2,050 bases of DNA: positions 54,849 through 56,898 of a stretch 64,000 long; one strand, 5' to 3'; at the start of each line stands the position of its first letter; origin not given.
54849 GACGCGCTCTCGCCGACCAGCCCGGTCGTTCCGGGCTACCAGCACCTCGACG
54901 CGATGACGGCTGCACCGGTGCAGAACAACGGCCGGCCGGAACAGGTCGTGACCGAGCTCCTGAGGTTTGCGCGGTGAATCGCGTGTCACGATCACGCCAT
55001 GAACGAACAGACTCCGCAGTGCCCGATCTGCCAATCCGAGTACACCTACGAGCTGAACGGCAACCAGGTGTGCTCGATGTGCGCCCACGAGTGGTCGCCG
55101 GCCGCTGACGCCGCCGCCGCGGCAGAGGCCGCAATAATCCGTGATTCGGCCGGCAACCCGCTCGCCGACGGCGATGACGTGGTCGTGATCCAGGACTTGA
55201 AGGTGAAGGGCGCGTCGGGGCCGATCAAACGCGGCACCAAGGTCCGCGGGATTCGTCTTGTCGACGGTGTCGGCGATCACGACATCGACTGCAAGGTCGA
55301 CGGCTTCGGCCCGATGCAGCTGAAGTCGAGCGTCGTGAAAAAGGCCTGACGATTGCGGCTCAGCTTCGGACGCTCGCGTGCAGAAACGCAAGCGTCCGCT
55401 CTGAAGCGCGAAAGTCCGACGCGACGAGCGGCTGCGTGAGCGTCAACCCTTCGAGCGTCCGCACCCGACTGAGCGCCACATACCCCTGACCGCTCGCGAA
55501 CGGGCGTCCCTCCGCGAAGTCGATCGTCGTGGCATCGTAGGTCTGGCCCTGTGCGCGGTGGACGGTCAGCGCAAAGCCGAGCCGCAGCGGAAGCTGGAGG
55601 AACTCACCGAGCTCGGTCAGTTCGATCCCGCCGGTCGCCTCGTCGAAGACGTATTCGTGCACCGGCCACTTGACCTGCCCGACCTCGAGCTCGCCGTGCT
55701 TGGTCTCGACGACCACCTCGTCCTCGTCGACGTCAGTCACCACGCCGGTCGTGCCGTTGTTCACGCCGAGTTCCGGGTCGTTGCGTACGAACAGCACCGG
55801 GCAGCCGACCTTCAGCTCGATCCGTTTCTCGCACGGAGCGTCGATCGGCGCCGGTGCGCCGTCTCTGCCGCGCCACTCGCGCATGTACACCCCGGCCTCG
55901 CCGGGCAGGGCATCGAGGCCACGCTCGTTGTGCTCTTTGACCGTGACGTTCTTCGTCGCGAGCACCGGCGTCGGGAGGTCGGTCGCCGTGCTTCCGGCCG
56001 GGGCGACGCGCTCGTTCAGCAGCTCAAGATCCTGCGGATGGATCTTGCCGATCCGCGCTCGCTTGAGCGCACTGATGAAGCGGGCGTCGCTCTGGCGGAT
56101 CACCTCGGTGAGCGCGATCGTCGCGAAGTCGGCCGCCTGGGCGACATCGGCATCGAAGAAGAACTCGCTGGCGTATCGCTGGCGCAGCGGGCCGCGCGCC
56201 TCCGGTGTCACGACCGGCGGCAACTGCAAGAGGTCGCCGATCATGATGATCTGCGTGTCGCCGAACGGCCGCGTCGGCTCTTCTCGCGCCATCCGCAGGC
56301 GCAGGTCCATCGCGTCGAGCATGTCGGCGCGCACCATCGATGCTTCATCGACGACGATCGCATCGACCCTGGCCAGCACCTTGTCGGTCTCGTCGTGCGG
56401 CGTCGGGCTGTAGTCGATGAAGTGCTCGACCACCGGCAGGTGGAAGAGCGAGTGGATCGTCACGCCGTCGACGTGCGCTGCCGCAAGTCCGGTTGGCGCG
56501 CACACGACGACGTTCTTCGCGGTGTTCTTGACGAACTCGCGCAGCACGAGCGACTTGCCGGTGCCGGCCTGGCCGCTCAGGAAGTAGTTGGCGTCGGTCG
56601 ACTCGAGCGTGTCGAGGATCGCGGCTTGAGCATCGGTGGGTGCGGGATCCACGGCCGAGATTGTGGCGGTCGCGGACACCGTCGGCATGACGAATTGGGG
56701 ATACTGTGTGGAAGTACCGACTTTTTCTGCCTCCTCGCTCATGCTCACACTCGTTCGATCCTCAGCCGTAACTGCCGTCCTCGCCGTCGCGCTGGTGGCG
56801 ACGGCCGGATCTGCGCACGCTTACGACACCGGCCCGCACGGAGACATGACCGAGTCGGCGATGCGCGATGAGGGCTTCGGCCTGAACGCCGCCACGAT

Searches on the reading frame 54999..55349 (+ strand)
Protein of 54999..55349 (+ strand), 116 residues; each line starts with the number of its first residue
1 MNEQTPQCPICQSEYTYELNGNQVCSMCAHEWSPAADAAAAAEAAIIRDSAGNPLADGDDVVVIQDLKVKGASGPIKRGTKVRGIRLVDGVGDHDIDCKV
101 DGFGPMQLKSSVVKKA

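Call 40: search_protein_families(library=pfam, proteins=[window:54999-55349:+], max_evalue=0.001)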
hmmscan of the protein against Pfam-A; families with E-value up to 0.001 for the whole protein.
window:54999-55349:+ (116 aa): 2 families
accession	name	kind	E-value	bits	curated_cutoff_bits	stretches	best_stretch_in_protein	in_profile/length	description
PF03831.20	YjdM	-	1.6e-31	108.4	23.2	1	47-116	1-69/69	PhnA domain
PF08274.17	Zn_Ribbon_YjdM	-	1.5e-11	44.5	30.8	1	4-33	1-30/30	PhnA Zinc-Ribbon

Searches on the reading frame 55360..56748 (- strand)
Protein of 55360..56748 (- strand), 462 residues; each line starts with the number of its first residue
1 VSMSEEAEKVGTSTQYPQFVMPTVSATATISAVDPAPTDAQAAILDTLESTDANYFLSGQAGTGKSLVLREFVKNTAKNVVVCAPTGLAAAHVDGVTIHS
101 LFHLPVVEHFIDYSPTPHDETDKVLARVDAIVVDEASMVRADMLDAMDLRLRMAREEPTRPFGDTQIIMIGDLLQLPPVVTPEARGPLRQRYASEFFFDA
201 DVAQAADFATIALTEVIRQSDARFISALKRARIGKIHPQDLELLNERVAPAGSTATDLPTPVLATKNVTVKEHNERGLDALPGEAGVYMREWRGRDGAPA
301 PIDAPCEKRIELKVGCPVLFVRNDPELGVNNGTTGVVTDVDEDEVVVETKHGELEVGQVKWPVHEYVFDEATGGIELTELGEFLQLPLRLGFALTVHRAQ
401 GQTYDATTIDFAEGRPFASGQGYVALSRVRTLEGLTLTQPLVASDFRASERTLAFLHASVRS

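Call 40: search_protein_families(library=pfam, proteins=[window:55360-56748:-], max_evalue=0.001)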
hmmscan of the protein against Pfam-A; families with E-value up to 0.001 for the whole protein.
window:55360-56748:- (462 aa): 11 families
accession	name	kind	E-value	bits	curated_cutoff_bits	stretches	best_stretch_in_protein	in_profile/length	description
PF05970.20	PIF1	-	3e-27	96.1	25.9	1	45-222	10-192/223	PIF1-like helicase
PF13604.12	AAA_30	-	1.2e-15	58.2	27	1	41-246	6-182/191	AAA domain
PF13245.12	AAA_19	-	1.6e-11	45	25.1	1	50-179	9-132/134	AAA domain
PF21530.3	Pif1_2B_dom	-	1.1e-05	25.5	23.9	1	306-339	12-46/47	DNA helicase Pif1, 2B domain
PF18335.7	SH3_13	-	3e-05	24.1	41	1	312-346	26-62/65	ATP-dependent RecD-like DNA helicase SH3 domain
PF13191.12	AAA_16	-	0.00013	22.9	32.6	1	44-150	12-123/167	AAA ATPase domain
PF01443.25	Viral_helicase1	-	0.00014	22.2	21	0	387-430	178-221/228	Viral superfamily 1 RNA helicase core domain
PF13086.12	AAA_11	-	0.00042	20.6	27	0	127-181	213-255/257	AAA domain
PF02689.20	Herpes_Helicase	-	0.00046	18.8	27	0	392-437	731-776/808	Helicase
PF13538.12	UvrD_C_2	-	0.00047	20.4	27.4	0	391-429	2-45/52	UvrD-like helicase C-terminal domain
PF13401.12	AAA_22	-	0.00054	20.7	27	0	51-171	4-122/130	AAA domain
